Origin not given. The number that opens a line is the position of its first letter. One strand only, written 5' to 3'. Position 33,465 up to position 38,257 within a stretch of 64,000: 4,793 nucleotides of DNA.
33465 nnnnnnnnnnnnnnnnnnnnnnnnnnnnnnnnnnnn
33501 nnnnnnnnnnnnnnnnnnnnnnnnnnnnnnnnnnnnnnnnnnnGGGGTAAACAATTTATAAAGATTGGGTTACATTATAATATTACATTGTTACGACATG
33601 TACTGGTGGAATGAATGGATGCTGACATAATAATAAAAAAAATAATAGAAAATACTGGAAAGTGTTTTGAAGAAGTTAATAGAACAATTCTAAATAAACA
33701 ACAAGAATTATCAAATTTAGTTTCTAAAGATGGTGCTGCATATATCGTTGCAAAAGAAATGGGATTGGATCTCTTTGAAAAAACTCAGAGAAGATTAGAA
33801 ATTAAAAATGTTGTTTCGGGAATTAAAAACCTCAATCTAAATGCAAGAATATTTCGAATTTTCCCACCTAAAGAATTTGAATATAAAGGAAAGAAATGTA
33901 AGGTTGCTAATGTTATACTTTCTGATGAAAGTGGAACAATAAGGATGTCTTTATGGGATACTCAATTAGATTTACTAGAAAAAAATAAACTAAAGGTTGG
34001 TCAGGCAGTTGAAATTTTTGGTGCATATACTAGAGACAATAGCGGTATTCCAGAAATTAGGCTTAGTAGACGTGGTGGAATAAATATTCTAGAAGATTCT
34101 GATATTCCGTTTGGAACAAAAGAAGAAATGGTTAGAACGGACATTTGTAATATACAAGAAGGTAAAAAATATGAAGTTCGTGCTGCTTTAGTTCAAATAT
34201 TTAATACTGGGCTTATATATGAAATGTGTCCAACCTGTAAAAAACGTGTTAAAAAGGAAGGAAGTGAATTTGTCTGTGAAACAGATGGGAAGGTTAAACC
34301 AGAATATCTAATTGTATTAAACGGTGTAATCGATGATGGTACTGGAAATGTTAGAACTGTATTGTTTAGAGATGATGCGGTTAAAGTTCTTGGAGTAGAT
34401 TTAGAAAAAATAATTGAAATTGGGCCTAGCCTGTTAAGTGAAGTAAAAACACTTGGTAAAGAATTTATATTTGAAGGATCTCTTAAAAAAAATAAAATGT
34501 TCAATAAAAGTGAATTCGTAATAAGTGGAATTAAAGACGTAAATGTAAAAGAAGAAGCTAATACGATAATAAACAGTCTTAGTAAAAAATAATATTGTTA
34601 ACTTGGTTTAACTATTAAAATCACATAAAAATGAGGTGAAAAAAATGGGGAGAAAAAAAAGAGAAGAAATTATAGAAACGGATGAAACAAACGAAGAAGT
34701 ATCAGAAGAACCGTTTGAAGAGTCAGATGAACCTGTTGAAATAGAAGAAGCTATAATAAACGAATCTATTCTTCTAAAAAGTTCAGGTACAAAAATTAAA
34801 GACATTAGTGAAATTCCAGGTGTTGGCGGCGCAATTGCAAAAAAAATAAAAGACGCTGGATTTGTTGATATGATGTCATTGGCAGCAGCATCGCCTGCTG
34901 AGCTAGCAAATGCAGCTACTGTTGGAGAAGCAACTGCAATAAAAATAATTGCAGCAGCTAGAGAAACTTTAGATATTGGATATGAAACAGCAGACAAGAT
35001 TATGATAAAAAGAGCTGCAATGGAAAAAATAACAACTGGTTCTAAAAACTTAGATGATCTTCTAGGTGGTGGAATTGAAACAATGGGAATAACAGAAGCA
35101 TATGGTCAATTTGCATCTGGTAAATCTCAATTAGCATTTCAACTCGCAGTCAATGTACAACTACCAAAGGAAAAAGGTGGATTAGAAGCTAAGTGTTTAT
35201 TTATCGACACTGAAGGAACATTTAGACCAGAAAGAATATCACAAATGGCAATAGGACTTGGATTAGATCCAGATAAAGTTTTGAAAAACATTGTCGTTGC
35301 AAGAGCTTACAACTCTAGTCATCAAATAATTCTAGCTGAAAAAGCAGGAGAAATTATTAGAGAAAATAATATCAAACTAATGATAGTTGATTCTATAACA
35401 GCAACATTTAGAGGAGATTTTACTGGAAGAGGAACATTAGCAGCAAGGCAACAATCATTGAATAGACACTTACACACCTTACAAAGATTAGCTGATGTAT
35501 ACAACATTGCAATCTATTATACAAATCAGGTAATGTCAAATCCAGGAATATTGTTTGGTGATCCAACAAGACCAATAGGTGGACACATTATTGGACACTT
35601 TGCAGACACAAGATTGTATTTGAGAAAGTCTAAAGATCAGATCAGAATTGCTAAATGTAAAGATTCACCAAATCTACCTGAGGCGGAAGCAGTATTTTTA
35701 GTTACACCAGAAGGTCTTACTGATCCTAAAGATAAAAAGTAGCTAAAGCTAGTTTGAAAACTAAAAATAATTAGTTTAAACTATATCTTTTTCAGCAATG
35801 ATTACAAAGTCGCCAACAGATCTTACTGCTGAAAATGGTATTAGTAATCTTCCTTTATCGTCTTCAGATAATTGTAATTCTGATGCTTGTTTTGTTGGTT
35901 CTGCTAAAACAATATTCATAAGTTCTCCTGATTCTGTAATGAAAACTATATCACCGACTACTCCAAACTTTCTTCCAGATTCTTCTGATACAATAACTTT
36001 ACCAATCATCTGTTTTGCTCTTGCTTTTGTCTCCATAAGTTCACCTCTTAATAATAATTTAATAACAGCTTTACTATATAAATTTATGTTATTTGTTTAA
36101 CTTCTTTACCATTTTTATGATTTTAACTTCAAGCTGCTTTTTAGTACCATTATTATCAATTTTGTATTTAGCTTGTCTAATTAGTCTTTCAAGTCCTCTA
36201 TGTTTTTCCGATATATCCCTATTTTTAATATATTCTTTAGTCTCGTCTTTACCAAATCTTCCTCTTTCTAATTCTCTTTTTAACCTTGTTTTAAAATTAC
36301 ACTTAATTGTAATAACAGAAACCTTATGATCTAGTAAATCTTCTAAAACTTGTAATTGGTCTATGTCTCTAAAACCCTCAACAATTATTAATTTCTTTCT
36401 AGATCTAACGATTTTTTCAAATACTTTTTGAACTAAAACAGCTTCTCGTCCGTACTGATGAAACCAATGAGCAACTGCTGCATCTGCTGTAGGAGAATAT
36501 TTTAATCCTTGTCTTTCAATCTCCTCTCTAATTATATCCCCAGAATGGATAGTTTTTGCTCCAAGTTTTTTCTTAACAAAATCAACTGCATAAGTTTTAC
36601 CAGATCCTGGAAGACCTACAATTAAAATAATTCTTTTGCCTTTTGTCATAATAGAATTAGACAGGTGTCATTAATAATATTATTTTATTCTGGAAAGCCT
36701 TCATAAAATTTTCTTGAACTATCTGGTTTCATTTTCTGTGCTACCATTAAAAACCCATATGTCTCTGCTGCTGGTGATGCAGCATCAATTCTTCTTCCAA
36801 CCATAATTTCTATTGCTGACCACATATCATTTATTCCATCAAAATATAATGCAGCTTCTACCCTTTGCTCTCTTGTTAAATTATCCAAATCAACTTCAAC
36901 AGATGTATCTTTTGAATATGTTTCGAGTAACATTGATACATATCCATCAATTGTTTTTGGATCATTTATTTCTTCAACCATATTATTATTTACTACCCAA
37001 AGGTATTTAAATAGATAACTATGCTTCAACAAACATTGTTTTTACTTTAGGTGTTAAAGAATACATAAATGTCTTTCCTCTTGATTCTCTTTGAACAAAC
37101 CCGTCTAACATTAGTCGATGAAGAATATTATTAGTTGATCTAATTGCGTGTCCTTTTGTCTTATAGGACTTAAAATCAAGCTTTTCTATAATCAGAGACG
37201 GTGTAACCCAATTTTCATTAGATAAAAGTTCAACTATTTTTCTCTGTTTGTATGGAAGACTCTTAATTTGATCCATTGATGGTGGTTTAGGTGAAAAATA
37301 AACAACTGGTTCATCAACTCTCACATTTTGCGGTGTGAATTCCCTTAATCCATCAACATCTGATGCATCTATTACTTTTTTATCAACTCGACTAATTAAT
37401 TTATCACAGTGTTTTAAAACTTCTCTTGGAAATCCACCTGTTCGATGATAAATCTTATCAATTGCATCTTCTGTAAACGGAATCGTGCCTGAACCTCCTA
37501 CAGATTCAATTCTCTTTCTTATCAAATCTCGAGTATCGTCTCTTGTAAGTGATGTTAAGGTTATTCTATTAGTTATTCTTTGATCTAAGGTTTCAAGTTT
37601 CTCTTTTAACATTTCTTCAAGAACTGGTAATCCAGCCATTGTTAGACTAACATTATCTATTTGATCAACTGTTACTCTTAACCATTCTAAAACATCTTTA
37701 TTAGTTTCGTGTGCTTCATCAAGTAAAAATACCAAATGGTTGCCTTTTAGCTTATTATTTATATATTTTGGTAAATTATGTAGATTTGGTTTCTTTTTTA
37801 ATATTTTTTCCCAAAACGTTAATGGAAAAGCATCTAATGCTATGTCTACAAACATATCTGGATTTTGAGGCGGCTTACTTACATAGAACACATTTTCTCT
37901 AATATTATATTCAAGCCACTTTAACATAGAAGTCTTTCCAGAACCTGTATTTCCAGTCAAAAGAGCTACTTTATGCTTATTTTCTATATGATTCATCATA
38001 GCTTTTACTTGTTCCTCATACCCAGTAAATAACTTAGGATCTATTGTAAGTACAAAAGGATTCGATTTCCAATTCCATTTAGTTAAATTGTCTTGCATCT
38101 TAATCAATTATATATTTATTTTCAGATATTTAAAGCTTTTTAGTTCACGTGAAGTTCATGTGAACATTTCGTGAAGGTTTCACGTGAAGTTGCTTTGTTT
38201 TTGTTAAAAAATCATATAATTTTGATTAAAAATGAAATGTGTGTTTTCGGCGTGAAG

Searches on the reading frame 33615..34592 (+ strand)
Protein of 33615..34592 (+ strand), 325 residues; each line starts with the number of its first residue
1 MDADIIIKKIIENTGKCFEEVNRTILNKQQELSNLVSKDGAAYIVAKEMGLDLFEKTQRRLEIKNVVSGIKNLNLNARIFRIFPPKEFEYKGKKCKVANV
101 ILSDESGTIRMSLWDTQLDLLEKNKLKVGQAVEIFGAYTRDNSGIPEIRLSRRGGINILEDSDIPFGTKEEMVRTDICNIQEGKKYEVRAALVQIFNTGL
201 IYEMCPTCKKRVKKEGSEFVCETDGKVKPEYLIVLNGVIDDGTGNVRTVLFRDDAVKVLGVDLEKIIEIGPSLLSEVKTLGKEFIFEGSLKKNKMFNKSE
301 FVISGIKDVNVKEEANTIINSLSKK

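Call 4: search_protein_families(library=pfam, proteins=[window:33615-34592:+], max_evalue=0.1)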
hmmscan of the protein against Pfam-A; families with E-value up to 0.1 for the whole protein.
window:33615-34592:+ (325 aa): 6 families
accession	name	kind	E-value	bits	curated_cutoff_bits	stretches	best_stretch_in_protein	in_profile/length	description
PF08646.16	Rep_fac-A_C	-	1.3e-10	41.7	28.5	1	187-289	3-110/146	Replication factor-A C terminal domain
PF01336.31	tRNA_anti-codon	-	1.2e-07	32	27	1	93-148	13-67/75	OB-fold nucleic acid binding domain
PF21473.3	Ssb-like_OB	-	0.0085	16.7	24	1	90-125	34-69/97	Single-stranded DNA binding protein Ssb-like, OB fold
PF09999.14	DUF2240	-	0.022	14.8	22.3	1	6-53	90-137/144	Uncharacterized protein conserved in archaea (DUF2240)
PF17244.8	CDC24_OB3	-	0.048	13.9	25.4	1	72-143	8-79/216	Cell division control protein 24, OB domain 3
PF09103.16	BRCA-2_OB1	-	0.068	13.5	25.6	0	90-140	36-86/123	BRCA2, oligonucleotide/oligosaccharide-binding, domain 1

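Call 32: find_related_loci(query=window:33615-34592:+, collection=genome_contigs, flank=10000)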
Query window:33615-34592:+ (325 aa) in genome_contigs; peptide patterns used: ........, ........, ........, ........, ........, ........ (x = any residue, [..] = any of these).
220 stretches matched a pattern; 1 encode a relative of the query (tblastn E <= 1e-3); 1 distinct loci.
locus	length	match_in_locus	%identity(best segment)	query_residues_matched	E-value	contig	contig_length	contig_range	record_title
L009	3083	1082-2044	63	1-322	1e-135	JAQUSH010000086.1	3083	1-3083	MAG: Candidatus Aenigmatarchaeota archaeon isolate STD1_92 NODE_160183_length_3083_cov_1.652909_Sandtown_D1, whole genom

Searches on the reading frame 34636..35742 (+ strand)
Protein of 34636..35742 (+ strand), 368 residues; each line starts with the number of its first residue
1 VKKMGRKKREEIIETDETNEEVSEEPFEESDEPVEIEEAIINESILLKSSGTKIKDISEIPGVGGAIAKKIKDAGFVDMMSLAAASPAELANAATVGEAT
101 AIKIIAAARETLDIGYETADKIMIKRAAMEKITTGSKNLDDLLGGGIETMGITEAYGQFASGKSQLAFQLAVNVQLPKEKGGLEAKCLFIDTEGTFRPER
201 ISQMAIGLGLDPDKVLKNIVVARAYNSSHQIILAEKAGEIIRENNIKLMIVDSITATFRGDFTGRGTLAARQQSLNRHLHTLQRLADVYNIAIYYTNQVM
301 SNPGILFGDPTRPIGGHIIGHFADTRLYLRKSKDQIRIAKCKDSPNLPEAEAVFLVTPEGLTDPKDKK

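Call 36: find_related_loci(query=A2, collection=metagenome_contigs, flank=10000)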
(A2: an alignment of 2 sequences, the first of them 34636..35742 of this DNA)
Query A2 (368 aa) in metagenome_contigs; peptide patterns used: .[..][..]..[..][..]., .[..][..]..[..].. (x = any residue, [..] = any of these).
600 stretches matched a pattern (row limit reached: there are more); 8 encode a relative of the query (tblastn E <= 1e-3); 8 distinct loci.
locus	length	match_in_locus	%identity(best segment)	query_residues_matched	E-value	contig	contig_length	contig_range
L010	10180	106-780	25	127-351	7e-13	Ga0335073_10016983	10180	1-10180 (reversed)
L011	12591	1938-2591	25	132-364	4e-9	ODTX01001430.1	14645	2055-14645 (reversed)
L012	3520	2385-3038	24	132-364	1e-7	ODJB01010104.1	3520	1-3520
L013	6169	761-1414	23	132-364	2e-7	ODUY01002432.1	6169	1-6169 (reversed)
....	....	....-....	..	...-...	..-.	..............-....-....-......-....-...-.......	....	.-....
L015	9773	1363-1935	24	132-331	2e-7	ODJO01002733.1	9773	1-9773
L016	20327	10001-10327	33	132-256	2e-6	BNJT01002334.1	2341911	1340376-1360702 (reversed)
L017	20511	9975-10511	25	123-303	2e-5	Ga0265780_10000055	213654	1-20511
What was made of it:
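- Tried and rejected: It picked poor peptide patterns and returned only 23-33%-identical RecA-like hits, so it was wasted (call 36).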

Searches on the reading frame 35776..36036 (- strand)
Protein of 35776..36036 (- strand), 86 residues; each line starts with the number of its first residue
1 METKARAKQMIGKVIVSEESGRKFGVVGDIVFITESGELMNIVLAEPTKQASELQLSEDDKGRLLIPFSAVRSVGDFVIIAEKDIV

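Call 18: search_protein_families(library=pfam, proteins=[window:35776-36036:-], max_evalue=0.1)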
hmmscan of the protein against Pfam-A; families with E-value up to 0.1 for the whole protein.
window:35776-36036:- (86 aa): 1 family
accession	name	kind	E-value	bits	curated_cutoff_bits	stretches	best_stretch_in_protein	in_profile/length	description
PF05239.21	PRC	-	3.5e-07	30.6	21.2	1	4-81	3-72/78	PRC-barrel domain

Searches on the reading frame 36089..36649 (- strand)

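Call 18: search_protein_families(library=pfam, proteins=[window:36089-36649:-], max_evalue=0.1)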
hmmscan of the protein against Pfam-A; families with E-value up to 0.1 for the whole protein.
window:36089-36649:- (186 aa): 14 families
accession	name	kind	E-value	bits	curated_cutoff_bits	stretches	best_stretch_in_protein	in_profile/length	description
PF13207.12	AAA_17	-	1.9e-13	51.3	27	1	11-141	1-135/136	AAA domain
PF13238.12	AAA_18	-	2.3e-08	35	29.4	1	8-131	1-113/128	AAA domain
PF13671.12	AAA_33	-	3.7e-08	34.2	27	1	8-134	2-123/143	AAA domain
PF00406.28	ADK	-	3.8e-08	34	26.8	1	10-144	1-131/151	Adenylate kinase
PF06414.18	Zeta_toxin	-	3.1e-07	30.5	22.3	1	5-161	16-174/199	Zeta toxin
PF13401.12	AAA_22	-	6.7e-05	23.6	27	1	3-106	3-105/130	AAA domain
PF00004.35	AAA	-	0.00054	20.8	21.2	1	8-92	1-81/131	ATPase family associated with various cellular activities (AAA)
PF13191.12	AAA_16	-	0.00064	20.7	32.6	1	4-69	23-85/167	AAA ATPase domain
PF13604.12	AAA_30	-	0.0017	18.6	27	1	2-91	15-95/191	AAA domain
PF01121.26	CoaE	-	0.0043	17.2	27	0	104-170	117-178/180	Dephospho-CoA kinase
PF13189.12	Cytidylate_kin2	-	0.0083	16.8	28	0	7-151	1-153/176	Cytidylate kinase-like family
PF03215.21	Rad17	-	0.017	15.5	23.8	0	4-35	44-75/186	Rad17 P-loop domain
PF13245.12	AAA_19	-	0.024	15.3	25.1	0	5-33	11-39/134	AAA domain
PF07931.18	CPT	-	0.056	13.7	22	0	7-131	3-130/172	Chloramphenicol phosphotransferase-like protein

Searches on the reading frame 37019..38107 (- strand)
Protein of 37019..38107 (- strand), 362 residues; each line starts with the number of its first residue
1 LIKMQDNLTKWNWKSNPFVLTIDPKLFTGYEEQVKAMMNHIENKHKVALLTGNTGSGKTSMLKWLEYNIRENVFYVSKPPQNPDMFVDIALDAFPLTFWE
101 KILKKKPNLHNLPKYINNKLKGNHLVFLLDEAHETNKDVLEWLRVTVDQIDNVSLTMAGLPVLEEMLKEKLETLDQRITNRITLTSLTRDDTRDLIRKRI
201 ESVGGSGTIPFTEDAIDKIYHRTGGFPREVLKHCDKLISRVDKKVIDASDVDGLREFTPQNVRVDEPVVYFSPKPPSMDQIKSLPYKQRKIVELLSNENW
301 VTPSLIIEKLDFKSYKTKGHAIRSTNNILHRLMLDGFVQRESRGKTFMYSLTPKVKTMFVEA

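Call 16: search_protein_families(library=ncbifam, proteins=[window:37019-38107:-], max_evalue=0.1)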
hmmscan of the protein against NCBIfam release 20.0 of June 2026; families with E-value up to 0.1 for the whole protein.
window:37019-38107:- (362 aa): 19 families
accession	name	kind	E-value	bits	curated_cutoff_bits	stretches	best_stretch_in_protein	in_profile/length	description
TIGR03015.1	pepcterm_ATPase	hypoth_equivalog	1.9e-25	89.8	324.5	1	11-238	6-243/269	XrtA/PEP-CTERM system-associated ATPase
NF047389.1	ATPase_Sll1717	subfamily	4.5e-06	26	75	2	177-276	279-366/454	P-loop ATPase, Sll1717 family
NF008750.0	PRK11784.1-2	equivalog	0.00022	20.5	241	1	27-66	119-160/346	tRNA 2-selenouridine(34) synthase MnmH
TIGR02397.1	dnaX_nterm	equivalog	0.00044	19.6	250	0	193-254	178-238/355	DNA polymerase III subunit gamma/tau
TIGR03167.1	tRNA_sel_U_synt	equivalog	0.00078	18.9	219.75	1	30-66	112-148/311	tRNA 2-selenouridine(34) synthase MnmH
NF011523.0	PRK14962.1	equivalog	0.00088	18.2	576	1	120-252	114-236/474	DNA polymerase III subunits gamma and tau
NF008751.0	PRK11784.1-3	equivalog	0.00096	18.4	361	1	26-66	121-164/367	tRNA 2-selenouridine(34) synthase MnmH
NF008752.0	PRK11784.1-4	equivalog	0.002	17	266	1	29-66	127-164/357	tRNA 2-selenouridine(34) synthase MnmH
NF041000.1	ATPase_ComGA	equivalog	0.0031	16.6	300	1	30-65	113-148/267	competence type IV pilus ATPase ComGA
TIGR02533.1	type_II_gspE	equivalog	0.015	13.9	630.25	1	31-62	229-260/486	type II secretion system ATPase GspE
NF041815.1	Avs4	equivalog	0.024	11.8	1500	1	38-78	198-239/1579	AVAST type 4 anti-phage nuclease Avs4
TIGR03499.1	FlhF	equivalog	0.03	14.3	174.15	1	34-59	187-212/286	flagellar biosynthesis GTPase FlhF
TIGR03819.1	heli_sec_ATPase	hypoth_equivalog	0.04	13.1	373.15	1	31-65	164-198/340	TadA family conjugal transfer-associated ATPase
TIGR00150.1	T6A_YjeE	equivalog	0.051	13.4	60.1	1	38-67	15-44/135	tRNA (adenosine(37)-N6)-threonylcarbamoyltransferase complex ATPase subunit type 1 TsaE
NF038181.1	reg_ATPase_IniR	equivalog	0.07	11.4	750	0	32-84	7-58/827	isoniazid response ATPase/transcriptional regulator IniR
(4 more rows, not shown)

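Call 18: search_protein_families(library=pfam, proteins=[window:37019-38107:-], max_evalue=0.1)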
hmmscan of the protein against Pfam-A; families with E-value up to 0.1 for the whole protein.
window:37019-38107:- (362 aa): 23 families
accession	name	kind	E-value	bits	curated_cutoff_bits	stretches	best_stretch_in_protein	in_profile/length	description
PF13401.12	AAA_22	-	4.5e-12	46.9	27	1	45-167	5-130/130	AAA domain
PF04851.21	ResIII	-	2.1e-05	24.9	22.5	1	31-62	9-40/164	Type III restriction enzyme, res subunit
PF20703.3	nSTAND1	-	4.3e-05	23.8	27.1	1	23-63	12-51/379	Novel STAND NTPase 1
PF13173.12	AAA_14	-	0.0001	22.8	27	1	45-177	2-114/129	AAA domain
PF13191.12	AAA_16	-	0.00012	23.1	32.6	1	29-142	4-151/167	AAA ATPase domain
PF20720.3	nSTAND3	-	0.00016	21.9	27.2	1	41-76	13-51/155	Novel STAND NTPase 3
PF13604.12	AAA_30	-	0.00037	20.7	27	1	31-70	4-43/191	AAA domain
PF00437.27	T2SSE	-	0.00051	19.2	24.9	1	31-65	128-162/370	Type II/IV secretion system protein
PF01637.24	ATPase_2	-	0.0006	20.1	33.2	1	37-231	11-223/225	ATPase domain predominantly from Archaea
PF24389.1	ORC-CDC6-like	-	0.0047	16.2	27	0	43-73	32-60/571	ORC-CDC6-like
PF12775.13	AAA_7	-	0.0059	16.6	25.8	1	33-70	21-58/181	P-loop containing dynein motor region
PF07693.20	KAP_NTPase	-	0.0072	16.1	20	0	35-72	9-47/293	KAP family P-loop domain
PF05729.18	NACHT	-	0.0091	16.3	26.7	0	47-72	2-27/167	NACHT domain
PF01078.27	Mg_chelatase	-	0.0098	15.7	20.3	0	126-148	109-131/207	Magnesium chelatase, subunit ChlI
PF25199.1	nSTAND_NTPase5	-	0.0099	16.1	34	1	34-82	25-82/145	Novel STAND NTPase 5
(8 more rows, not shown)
